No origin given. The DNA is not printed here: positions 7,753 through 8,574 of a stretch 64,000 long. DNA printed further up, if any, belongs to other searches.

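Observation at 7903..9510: Fused XRE-HTH/ImmA-IrrE metallopeptidase with a downstream PIN-like gene: an autonomous toxin-type module, or a one-protein CapH/CapP-like CBASS regulator?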

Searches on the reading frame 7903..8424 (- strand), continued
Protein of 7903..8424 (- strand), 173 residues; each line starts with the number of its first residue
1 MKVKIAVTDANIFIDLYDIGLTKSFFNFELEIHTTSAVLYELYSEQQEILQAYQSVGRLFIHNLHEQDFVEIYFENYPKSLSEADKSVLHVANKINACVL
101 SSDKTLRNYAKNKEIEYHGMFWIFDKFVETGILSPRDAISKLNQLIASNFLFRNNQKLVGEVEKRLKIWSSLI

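Call 20: find_related_loci(query=A1, collection=genome_contigs, flank=10000)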
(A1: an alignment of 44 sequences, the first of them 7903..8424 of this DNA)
Query A1 (173 aa) in genome_contigs; peptide patterns used: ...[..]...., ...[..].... (x = any residue, [..] = any of these).
368 stretches matched a pattern; 264 encode a relative of the query (tblastn E <= 1e-3); the best 80 are kept; 80 distinct loci.
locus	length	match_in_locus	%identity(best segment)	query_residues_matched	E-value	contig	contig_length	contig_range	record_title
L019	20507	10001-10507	88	1-169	4e-99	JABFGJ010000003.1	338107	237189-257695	MAG: Bacteroidetes bacterium isolate BCD18 c_000000000003, whole genome shotgun sequence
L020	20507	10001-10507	85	1-169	2e-95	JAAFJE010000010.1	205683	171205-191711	MAG: Cytophagales bacterium isolate bin30.maxbin.ball.074 WN_Cytophagales_13_scaffold_10, whole genome shotgun sequence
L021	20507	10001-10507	83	1-169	1e-95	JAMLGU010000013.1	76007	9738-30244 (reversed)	MAG: Chitinophagaceae bacterium isolate ACE_NR_BACT11 ACE_NR_BACT11_13, whole genome shotgun sequence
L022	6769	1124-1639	83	1-172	1e-95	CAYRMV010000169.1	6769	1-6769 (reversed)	MAG TPA_asm: uncultured Flavobacteriales bacterium isolate SRP220891_co4_450 genome assembly, contig: NODE_20396_length_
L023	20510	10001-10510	82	1-170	1e-94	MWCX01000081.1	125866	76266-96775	MAG: Bacteroidetes bacterium ADurb.Bin174 BWY08_contig000081, whole genome shotgun sequence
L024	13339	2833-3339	83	1-169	2e-94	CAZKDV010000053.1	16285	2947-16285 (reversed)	MAG TPA_asm: uncultured Bacteroidales bacterium isolate binchicken_co39_309 genome assembly, contig: NODE_8660_length_16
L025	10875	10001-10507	81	1-169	1e-93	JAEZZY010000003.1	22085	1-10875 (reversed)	MAG: Bacteroidetes bacterium isolate OH_PFB_64 k127_289297, whole genome shotgun sequence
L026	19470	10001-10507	82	1-169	2e-93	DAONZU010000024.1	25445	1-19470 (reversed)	MAG TPA_asm: Bacteroidales bacterium isolate AMR_MDS_4088 NODE_2560_length_25445_cov_13.451635, whole genome shotgun seq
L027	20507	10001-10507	81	1-169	2e-92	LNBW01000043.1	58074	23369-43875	MAG: Bacteroidetes bacterium OLB9 UZ09_BCD002CONTIG000043, whole genome shotgun sequence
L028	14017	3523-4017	84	1-165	2e-92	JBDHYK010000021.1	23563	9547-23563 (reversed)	MAG: Niabella sp. isolate AS-MICRO-3CA.97 NODE_9222_length_23563_cov_5.320792, whole genome shotgun sequence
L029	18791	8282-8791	81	1-170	6e-92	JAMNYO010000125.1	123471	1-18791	MAG: Bacteroidetes bacterium isolate Bin_28 Bin_28_scaffold_669, whole genome shotgun sequence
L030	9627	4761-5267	77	1-169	2e-90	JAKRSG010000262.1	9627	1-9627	MAG: Bacteroidia bacterium isolate MS011 bin-011_261, whole genome shotgun sequence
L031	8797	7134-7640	76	1-169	1e-89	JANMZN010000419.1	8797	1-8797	MAG: Segetibacter sp. isolate OTE_78_metabat_96 OTE_78_k141_1717505, whole genome shotgun sequence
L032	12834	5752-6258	77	1-169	3e-88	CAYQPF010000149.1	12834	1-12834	MAG TPA_asm: uncultured Candidatus Cloacimonadota bacterium isolate SRP302447_co4_84 genome assembly, contig: NODE_12954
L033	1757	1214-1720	77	1-169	1e-91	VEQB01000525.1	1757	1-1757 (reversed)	MAG: Bacteroidetes bacterium isolate ZLKRG02 NODE_113806_length_1757_cov_3.029448, whole genome shotgun sequence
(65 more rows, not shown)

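Call 23: predict_structure(alignment_id=A1)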
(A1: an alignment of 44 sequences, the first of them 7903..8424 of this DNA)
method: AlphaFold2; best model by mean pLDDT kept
length: 173 residues; sequences in the alignment: 44
mean_pLDDT: 90.3   pTM: 0.82
mean pLDDT of the five models: 90.3, 88.3, 87.0, 86.5, 82.8
residues with pLDDT >= 90: 120; 70-90: 52; 50-70: 1; < 50: 0
segments of 3 or more residues with pLDDT < 50: none
pLDDT, mean of each block of 10 residues (from residue 1): 84 92 92 91 91 93 92 90 91 94 91 92 93 94 88 78 89 89
secondary structure, 60 per line:
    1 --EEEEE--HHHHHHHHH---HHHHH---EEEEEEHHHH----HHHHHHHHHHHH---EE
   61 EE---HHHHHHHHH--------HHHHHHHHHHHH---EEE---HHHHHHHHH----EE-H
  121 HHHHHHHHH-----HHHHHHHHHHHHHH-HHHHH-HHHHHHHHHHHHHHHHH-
elements in order: E3-7 H10-18 H22-26 E30-35 H36-39 H44-55 E59-62 H66-74 H83-94 E98-100 H104-112 H120-129 H135-148 H150-154 H156-172

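Call 27: fold_search(model_id=the predicted structure, library=pdb)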
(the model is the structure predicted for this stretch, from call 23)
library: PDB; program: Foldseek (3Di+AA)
matches with E <= 10: 1057; with E <= 0.001: 13
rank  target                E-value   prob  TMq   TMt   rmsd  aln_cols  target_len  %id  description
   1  2lcq_MODEL_1_A        5.2e-05  1.00  0.48  0.51   3.7       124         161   21  Solution structure of the endonuclease Nob1 from P.horikoshii (released 2011-12-14)
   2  1ye5_A                1.6e-04  1.00  0.53  0.63   4.0       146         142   11  Crystal structure of hypothetical protein of unknown function from pyrococcus horikoshii OT3 (released 2005-05-17)
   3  5h4g_A                1.8e-04  1.00  0.54  0.63   3.7       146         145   10  Structure of PIN-domain protein (VapC4 toxin) from Pyrococcus horikoshii determined at 1.77 A resolution (released 2016-11-23)
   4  1y82_A                3.8e-04  1.00  0.52  0.60   5.0       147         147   13  Conserved hypothetical protein Pfu-367848-001 from Pyrococcus furiosus (released 2005-01-25)
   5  1v96_A                4.7e-04  1.00  0.55  0.64   4.0       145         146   10  Crystal structure of hypothetical protein of unknown function from pyrococcus horikoshii OT3 (released 2005-02-01)
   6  3ix7_A                5.3e-04  1.00  0.43  0.55   5.1       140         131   14  Crystal structure of a domain of functionally unknown protein from Thermus thermophilus HB8 (released 2009-09-22)
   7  1v96_B                5.6e-04  1.00  0.56  0.66   3.8       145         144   11  Crystal structure of hypothetical protein of unknown function from pyrococcus horikoshii OT3 (released 2005-02-01)
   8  5h4g_B                6.0e-04  1.00  0.56  0.68   3.9       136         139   11  Structure of PIN-domain protein (VapC4 toxin) from Pyrococcus horikoshii determined at 1.77 A resolution (released 2016-11-23)
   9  1y82_B                7.5e-04  1.00  0.54  0.62   5.3       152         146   10  Conserved hypothetical protein Pfu-367848-001 from Pyrococcus furiosus (released 2005-01-25)
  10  3h87_B                7.5e-04  1.00  0.49  0.59   4.6       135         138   12  Rv0301 Rv0300 Toxin Antitoxin Complex from Mycobacterium tuberculosis (released 2009-05-05)
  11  1y82_D                7.5e-04  1.00  0.52  0.62   4.1       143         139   12  Conserved hypothetical protein Pfu-367848-001 from Pyrococcus furiosus (released 2005-01-25)
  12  3i8o                  8.5e-04  1.00  0.45  0.53   5.2       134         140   19  A domain of a functionally unknown protein from Methanocaldococcus jannaschii DSM 2661. (released 2009-07-21)
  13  1o4w                  9.5e-04  1.00  0.41  0.54   5.1       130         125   21  CRYSTAL STRUCTURE OF a PIN (PILT N-TERMINUS) DOMAIN CONTAINING PROTEIN (AF0591) FROM ARCHAEOGLOBUS FULGIDUS AT 1.90 A RE (released 2003-07-29)
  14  1ye5_B                1.1e-03  1.00  0.54  0.62   3.8       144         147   11  Crystal structure of hypothetical protein of unknown function from pyrococcus horikoshii OT3 (released 2005-05-17)
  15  7og5_A                1.1e-03  1.00  0.45  0.49   6.0       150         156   17  RNA-free Ribonuclease P from Halorhodospira halophila (released 2021-07-07)
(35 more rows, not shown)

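Call 50: search_protein_families(library=padloc, alignment_id=A2, max_evalue=0.00001)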
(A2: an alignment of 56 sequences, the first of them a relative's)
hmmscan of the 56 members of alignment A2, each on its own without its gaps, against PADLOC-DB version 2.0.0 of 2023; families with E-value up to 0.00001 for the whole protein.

A. member 1, L020:7255-8514:- (419 aa): 0 families

B. families by the number of members that match (of 56 scanned): 110 families (the first 25 are shown)
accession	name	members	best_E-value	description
PDLC00424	ThsB1|ThsB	2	3.5e-112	TIR-like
PDLC05062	PDC-S66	2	5.7e-72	-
PDLC00700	Effector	2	1.8e-57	2TM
PDLC00417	ThsB1|ThsB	2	1.8e-47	TIR-like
PDLC02364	PycTM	2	1.7e-34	-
PDLC02363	PycTM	2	6.3e-25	-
PDLC02365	PycTM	2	2.8e-23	-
PDLC00678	Effector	2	1.1e-14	2TM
PDLC00711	Effector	2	1.5e-13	2TM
PDLC00685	Effector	2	1.7e-10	2TM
PDLC02012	SAVED5--SAVED_TIR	2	8.1e-10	-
PDLC00668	Effector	2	1.6e-08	2TM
PDLC00691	Effector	2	2.8e-08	2TM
PDLC00692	Effector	2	9.6e-08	2TM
PDLC00796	Cyclase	1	8.5e-188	oligonucleotide-cyclase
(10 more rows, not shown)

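Call 51: search_protein_families(library=pfam, alignment_id=A2, max_evalue=0.00001)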
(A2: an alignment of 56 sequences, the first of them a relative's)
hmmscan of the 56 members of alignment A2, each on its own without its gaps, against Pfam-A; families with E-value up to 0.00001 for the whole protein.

A. member 1, L020:7255-8514:- (419 aa): 1 family
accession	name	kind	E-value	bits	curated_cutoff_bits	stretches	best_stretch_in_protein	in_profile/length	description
PF03600.22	CitMHS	-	6.7e-31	108.1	31.9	1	15-354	4-323/336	Citrate transporter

B. families by the number of members that match (of 56 scanned): 49 families (the first 25 are shown)
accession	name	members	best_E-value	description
PF07411.17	DUF1508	3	7e-37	Domain of unknown function (DUF1508)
PF04055.27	Radical_SAM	2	1.5e-22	Radical SAM superfamily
PF13676.11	TIR_2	2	2.3e-20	TIR domain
PF04970.19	LRAT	2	4e-09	Lecithin retinol acyltransferase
PF18186.6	SLATT_4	1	2.5e-67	SMODS and SLOG-associating 2TM effector domain family 4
PF12784.13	PDDEXK_2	1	4.7e-67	PD-(D/E)XK nuclease family transposase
PF01695.23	IstB_IS21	1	5.1e-66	IstB-like ATP binding protein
PF13561.12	adh_short_C2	1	2.7e-60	Enoyl-(Acyl carrier protein) reductase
PF00474.23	SSF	1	7.4e-59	Sodium:solute symporter family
PF00106.31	adh_short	1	1.2e-58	short chain dehydrogenase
PF00370.27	FGGY_N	1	2.2e-55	FGGY family of carbohydrate kinases, N-terminal domain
PF18134.7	AGS_C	1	1.5e-53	Adenylyl/Guanylyl and SMODS C-terminal sensor domain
PF18144.7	SMODS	1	1.4e-44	Second Messenger Oligonucleotide or Dinucleotide Synthetase domain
PF01266.30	DAO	1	5.6e-43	FAD dependent oxidoreductase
PF08888.16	HopJ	1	2.2e-37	HopJ type III effector protein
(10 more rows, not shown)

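Call 71: search_protein_families(library=pfam, max_evalue=0.01, proteins=[window:7903-8424:-])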
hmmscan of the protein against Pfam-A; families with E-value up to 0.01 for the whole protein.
window:7903-8424:- (173 aa): 0 families

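Call 80: search_dna_similar(query=window:7903-8424:-, collection=plasmids, mode=protein, max_rows=12)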
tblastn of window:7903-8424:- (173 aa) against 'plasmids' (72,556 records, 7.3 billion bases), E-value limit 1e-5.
Records with a match: 3; places in all: 3; records where one place covers at least 80% of the query: 2.
Best place of each record, by identity: <60% 3.
By first word of the organism name: Runella 1; Rhodothermus 1; Sulfuricurvum 1.
By predicted mobility (MOB-suite, as given by PLSDB): non-mobilizable 2; conjugative 1.
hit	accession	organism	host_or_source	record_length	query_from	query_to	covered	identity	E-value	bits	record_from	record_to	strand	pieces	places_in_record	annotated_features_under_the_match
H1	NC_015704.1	Runella slithyformis DSM 19594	fresh water lake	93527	1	170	98%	31.6%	7e-16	81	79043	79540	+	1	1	hypothetical protein | XRE family transcriptional regulator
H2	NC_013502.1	Rhodothermus marinus DSM 4252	-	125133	5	171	97%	27.2%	2e-6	54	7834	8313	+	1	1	DUF3368 domain-containing protein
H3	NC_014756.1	Sulfuricurvum kujiense DSM 16994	drain water from underground crude oil ...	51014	3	138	79%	28.3%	2e-7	57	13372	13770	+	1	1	PIN domain-containing protein | XRE family transcriptional regulator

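Call 81: search_dna_similar(query=window:7903-8424:-, collection=phages, mode=protein, max_rows=12)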
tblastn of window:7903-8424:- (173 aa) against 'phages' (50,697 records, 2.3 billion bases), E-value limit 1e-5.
No match.

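Call 82: get_annotated_region(hit=H1, flank=7000)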
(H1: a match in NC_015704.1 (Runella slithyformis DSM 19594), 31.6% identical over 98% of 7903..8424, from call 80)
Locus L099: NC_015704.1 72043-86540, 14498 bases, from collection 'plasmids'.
description: Runella slithyformis DSM 19594 plasmid pRUNSL02, complete sequence
organism: Runella slithyformis DSM 19594 (NCBI taxid 761193)
taxonomy: Bacteria; Bacteroidota; Cytophagia; Cytophagales; Spirosomataceae; Runella; Runella slithyformis; Runella slithyformis DSM 19594
host: -; source: fresh water lake; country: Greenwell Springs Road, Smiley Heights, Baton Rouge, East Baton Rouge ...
typing (MOB-suite, as given by PLSDB): conjugative; replicon rep_cluster_597; relaxase MOBP; mating-pair formation MPF_T
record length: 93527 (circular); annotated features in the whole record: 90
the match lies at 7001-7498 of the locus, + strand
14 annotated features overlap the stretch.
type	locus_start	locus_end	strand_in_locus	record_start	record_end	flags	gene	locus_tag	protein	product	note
CDS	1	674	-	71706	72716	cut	-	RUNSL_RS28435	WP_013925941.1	IS630 family transposase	-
CDS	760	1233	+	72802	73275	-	-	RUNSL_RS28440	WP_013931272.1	helix-turn-helix domain-containing protein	-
CDS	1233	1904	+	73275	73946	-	-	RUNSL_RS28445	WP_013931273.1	IS630 family transposase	-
CDS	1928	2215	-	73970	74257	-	-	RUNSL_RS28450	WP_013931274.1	hypothetical protein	-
CDS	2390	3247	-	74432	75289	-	-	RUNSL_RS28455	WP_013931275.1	nucleotidyltransferase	-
CDS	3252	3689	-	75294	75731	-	-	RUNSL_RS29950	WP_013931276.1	hypothetical protein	-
CDS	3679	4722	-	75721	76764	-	-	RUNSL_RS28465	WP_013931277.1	nucleotidyltransferase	-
CDS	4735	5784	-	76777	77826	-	-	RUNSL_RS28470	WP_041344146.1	CBASS cGAMP-activated phospholipase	-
CDS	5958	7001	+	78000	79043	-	-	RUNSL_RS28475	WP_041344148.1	XRE family transcriptional regulator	-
CDS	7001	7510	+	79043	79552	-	-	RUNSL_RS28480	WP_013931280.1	hypothetical protein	-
CDS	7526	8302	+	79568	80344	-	-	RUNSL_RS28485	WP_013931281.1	GGDEF domain-containing protein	-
CDS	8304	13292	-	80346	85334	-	-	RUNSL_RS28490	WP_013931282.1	N-6 DNA methylase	GO:0006306 - DNA methylation [Evidence IEA]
CDS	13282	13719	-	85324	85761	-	-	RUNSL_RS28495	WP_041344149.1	DUF1896 family protein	-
CDS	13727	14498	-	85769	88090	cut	-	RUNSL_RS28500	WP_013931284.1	toprim domain-containing protein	-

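Call 83: get_annotated_region(hit=H3, flank=6000)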
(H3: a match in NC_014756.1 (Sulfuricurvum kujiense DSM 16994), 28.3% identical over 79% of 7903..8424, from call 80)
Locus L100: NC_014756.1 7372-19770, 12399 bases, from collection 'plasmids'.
description: Sulfuricurvum kujiense DSM 16994 plasmid pSULKU03, complete sequence
organism: Sulfuricurvum kujiense DSM 16994 (NCBI taxid 709032)
taxonomy: Bacteria; Campylobacterota; Epsilonproteobacteria; Campylobacterales; Sulfurimonadaceae; Sulfuricurvum; Sulfuricurvum kujiense; Sulfuricurvum kujiense DSM 16994
host: -; source: drain water from underground crude oil storage cavity; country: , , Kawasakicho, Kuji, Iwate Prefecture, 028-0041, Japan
typing (MOB-suite, as given by PLSDB): non-mobilizable
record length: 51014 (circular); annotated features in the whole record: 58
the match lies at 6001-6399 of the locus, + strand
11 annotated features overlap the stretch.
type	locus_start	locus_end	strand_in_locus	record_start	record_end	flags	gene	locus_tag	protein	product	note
CDS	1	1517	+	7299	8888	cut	-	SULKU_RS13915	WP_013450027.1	class I SAM-dependent DNA methyltransferase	-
CDS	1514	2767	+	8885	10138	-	-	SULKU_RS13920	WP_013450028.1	restriction endonuclease subunit S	GO:0006304 - DNA modification [Evidence IEA]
CDS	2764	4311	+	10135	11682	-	-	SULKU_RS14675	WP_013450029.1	hypothetical protein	-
CDS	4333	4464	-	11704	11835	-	-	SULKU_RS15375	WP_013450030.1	hypothetical protein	-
CDS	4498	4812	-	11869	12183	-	-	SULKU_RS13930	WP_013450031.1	hypothetical protein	-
CDS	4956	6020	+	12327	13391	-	-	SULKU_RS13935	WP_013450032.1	XRE family transcriptional regulator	-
CDS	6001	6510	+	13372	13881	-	-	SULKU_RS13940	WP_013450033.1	PIN domain-containing protein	-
CDS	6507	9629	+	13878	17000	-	-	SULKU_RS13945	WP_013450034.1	type I restriction endonuclease subunit R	-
CDS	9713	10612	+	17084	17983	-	-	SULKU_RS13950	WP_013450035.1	DUF4062 domain-containing protein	-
CDS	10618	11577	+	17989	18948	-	-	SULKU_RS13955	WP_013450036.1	DUF1311 domain-containing protein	-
CDS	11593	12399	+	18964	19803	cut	-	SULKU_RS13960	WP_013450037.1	restriction endonuclease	GO:0009307 - DNA restriction-modification system [Evidence IEA]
